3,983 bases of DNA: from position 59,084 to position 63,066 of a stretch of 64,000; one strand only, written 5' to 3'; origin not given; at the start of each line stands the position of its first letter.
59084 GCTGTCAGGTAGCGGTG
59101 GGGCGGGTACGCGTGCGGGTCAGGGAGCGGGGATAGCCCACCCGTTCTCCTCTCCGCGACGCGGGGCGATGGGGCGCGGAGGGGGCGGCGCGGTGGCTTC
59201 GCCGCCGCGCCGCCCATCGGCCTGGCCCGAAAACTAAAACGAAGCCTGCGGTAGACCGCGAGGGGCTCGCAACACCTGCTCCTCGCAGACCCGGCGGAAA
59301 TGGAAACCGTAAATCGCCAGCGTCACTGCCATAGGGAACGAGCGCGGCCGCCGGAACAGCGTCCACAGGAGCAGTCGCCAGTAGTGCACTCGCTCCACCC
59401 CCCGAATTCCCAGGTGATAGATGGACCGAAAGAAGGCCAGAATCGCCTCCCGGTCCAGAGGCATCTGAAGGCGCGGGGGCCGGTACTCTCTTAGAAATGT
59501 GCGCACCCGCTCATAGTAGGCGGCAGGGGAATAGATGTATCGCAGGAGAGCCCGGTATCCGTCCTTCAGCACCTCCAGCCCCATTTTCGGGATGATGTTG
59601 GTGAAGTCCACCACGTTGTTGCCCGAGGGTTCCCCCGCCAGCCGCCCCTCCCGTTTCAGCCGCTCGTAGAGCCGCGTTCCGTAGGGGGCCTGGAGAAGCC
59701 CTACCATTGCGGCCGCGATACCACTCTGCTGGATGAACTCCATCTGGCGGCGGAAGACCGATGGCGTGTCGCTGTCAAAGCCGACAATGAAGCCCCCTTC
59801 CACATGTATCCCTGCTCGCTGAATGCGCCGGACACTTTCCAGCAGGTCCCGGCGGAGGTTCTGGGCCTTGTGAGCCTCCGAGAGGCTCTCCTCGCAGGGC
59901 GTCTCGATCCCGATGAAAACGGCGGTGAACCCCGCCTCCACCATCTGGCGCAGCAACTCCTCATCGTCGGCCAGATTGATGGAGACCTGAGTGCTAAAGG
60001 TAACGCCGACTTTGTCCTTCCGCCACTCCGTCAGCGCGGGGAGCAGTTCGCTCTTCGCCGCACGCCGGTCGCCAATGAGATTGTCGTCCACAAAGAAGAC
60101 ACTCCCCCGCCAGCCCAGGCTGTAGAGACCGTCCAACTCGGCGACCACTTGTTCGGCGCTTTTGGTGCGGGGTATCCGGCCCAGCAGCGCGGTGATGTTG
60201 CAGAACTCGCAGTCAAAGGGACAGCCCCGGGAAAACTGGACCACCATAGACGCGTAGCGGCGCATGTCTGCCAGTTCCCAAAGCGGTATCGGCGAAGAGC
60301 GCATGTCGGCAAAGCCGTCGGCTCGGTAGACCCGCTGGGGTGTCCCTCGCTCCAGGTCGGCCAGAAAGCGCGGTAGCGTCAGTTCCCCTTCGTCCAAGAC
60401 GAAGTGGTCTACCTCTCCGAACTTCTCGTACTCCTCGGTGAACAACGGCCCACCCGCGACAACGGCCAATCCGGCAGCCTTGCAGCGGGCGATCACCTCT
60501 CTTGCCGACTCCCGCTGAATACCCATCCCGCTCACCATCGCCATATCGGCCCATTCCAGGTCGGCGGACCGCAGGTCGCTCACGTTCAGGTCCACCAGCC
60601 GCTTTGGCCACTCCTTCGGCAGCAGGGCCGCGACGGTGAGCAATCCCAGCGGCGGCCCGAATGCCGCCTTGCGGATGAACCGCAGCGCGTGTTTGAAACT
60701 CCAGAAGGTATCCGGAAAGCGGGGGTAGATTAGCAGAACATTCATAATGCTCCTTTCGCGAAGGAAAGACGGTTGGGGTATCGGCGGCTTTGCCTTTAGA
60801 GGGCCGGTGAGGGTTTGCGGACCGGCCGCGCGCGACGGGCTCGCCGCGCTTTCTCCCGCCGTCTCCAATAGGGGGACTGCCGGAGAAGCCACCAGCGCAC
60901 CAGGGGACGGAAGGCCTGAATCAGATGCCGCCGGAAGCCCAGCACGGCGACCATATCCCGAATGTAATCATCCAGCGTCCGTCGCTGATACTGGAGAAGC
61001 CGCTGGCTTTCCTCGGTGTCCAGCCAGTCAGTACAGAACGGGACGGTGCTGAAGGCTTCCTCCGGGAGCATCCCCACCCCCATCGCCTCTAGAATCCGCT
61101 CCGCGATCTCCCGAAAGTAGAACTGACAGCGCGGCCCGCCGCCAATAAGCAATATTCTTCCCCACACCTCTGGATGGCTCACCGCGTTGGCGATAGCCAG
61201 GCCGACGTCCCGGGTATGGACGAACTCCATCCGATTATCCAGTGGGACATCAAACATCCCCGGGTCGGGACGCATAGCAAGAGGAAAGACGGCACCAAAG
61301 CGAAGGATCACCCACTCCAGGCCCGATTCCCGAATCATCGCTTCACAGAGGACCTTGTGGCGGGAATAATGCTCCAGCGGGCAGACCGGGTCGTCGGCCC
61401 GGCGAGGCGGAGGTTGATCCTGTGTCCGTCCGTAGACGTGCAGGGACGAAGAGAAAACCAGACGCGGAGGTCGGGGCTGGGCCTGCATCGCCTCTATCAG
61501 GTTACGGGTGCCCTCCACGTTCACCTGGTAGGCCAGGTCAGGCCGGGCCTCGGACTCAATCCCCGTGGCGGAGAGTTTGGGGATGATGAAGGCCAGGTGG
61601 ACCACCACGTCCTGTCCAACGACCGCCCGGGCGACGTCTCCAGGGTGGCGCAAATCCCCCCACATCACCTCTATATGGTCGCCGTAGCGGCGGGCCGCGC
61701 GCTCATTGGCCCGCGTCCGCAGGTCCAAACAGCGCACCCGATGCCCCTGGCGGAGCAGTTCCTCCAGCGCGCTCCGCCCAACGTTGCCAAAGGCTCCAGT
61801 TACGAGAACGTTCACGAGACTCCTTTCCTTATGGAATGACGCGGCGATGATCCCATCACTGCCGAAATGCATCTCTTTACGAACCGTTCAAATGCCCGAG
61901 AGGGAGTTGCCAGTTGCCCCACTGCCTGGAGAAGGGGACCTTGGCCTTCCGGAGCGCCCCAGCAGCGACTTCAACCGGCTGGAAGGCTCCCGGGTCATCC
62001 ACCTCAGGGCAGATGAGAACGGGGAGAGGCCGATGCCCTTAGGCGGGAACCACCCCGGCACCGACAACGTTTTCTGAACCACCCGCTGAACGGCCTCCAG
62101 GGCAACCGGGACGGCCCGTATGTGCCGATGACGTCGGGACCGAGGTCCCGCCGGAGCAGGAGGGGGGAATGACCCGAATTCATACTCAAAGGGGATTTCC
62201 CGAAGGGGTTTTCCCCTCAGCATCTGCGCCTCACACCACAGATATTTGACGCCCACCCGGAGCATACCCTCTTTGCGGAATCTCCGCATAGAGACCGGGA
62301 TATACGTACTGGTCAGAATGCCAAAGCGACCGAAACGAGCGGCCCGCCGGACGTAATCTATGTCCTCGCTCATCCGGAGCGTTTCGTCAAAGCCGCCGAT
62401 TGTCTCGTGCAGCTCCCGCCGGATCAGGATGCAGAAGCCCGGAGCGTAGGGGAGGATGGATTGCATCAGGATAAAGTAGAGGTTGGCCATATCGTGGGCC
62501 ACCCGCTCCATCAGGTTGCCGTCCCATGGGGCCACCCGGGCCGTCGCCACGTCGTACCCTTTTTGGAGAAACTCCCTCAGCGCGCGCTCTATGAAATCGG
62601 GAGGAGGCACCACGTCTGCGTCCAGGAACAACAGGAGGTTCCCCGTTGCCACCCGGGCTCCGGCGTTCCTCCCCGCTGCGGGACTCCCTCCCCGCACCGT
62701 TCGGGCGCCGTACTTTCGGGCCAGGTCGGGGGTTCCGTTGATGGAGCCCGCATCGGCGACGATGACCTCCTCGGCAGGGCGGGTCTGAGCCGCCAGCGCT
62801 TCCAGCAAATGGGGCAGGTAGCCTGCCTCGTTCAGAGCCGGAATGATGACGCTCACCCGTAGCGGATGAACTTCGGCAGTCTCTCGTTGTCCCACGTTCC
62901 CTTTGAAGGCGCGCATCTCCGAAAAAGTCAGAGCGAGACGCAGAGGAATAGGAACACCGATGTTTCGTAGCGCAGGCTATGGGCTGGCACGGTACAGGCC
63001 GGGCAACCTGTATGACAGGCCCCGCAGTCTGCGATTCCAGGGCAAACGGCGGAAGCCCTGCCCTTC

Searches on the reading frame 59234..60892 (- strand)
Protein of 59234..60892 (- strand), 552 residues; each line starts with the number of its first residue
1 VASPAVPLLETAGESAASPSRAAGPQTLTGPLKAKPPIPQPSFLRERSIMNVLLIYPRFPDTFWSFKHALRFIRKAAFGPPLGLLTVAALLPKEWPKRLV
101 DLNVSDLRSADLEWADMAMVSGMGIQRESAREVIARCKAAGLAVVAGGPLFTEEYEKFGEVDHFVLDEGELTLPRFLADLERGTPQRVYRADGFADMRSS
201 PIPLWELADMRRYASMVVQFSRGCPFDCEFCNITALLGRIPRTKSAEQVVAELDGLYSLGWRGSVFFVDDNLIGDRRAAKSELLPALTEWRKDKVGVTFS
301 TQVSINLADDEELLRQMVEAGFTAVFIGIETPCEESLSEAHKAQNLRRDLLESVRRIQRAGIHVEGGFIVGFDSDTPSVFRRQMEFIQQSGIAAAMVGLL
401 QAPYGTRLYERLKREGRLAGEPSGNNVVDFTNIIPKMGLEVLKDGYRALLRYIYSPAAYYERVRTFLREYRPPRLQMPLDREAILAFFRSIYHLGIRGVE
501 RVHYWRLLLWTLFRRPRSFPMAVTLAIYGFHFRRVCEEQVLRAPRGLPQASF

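Call 68: search_protein_families(library=pfam, proteins=[window:59234-60892:-], max_evalue=0.0001)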
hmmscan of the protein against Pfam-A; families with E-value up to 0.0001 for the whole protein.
window:59234-60892:- (552 aa): 3 families
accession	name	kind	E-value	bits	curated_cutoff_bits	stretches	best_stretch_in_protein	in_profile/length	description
PF13282.11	DUF4070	-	2.7e-38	131.7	22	1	406-538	1-137/144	Domain of unknown function (DUF4070)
PF04055.27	Radical_SAM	-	4.8e-17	63.1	29.5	1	219-381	2-160/166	Radical SAM superfamily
PF02310.24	B12-binding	-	9e-10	38.9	32.1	1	79-176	12-120/121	B12 binding domain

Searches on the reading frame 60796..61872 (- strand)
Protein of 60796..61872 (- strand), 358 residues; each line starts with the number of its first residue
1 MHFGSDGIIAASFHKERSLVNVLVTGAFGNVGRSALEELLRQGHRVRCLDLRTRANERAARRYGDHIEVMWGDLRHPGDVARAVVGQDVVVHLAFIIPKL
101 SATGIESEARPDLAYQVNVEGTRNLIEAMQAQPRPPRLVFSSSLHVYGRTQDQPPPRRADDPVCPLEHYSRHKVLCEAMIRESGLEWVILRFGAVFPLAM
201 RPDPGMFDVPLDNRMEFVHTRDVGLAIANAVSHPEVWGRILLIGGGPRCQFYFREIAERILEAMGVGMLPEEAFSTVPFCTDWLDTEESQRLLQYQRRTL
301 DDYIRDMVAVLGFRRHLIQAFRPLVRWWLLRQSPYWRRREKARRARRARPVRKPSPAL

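Call 68: search_protein_families(library=pfam, proteins=[window:60796-61872:-], max_evalue=0.0001)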
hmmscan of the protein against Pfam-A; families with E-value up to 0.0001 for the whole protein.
window:60796-61872:- (358 aa): 8 families
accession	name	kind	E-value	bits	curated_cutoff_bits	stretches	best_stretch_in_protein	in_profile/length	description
PF01370.27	Epimerase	-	1.3e-27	97.2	20.9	1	22-196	1-173/240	NAD dependent epimerase/dehydratase family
PF13460.12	NAD_binding_10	-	3.1e-21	76.5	27.2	1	26-195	1-146/184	NAD(P)H-binding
PF01073.25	3Beta_HSD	-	5.7e-18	65.4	22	1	23-202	1-178/280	3-beta hydroxysteroid dehydrogenase/isomerase family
PF04321.23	RmlD_sub_bind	-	1.7e-14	54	27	1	21-196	2-152/287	RmlD substrate binding domain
PF16363.11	GDP_Man_Dehyd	-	1.9e-13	51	27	1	23-181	1-165/332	GDP-mannose 4,6 dehydratase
PF07993.18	NAD_binding_4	-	2.4e-07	30.6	20.1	1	24-208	1-217/258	Male sterility protein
PF05368.20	NmrA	-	6.4e-07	29.7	27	1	22-241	5-212/298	NmrA-like family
PF08659.16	KR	-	2.2e-05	24.9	22.6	1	22-150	3-144/180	KR domain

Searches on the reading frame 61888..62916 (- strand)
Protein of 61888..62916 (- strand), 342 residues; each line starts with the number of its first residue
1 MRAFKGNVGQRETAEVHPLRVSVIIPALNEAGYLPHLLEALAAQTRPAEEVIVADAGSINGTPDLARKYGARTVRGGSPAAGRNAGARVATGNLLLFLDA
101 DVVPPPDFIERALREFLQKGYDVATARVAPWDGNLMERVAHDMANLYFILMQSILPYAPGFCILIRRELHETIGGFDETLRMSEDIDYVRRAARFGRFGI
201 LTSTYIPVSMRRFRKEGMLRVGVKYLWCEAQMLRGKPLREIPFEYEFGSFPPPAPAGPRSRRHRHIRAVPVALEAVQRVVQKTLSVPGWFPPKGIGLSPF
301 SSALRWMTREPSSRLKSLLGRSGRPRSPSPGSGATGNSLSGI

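Call 68: search_protein_families(library=pfam, proteins=[window:61888-62916:-], max_evalue=0.0001)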
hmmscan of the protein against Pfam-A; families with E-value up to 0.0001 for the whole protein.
window:61888-62916:- (342 aa): 4 families
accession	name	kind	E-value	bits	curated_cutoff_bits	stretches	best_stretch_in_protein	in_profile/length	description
PF00535.33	Glycos_transf_2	-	1.3e-26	94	23.3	1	22-173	1-167/168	Glycosyl transferase family 2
PF13641.12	Glyco_tranf_2_3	-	3.9e-15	56.9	27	1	20-196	2-198/230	Glycosyltransferase like family 2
PF10111.15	Glyco_tranf_2_2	-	1.3e-09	38.4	27.3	1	78-193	68-200/276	Glycosyltransferase like family 2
PF13632.12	Glyco_trans_2_3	-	4.1e-09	37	27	1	96-196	3-110/198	Glycosyl transferase family group 2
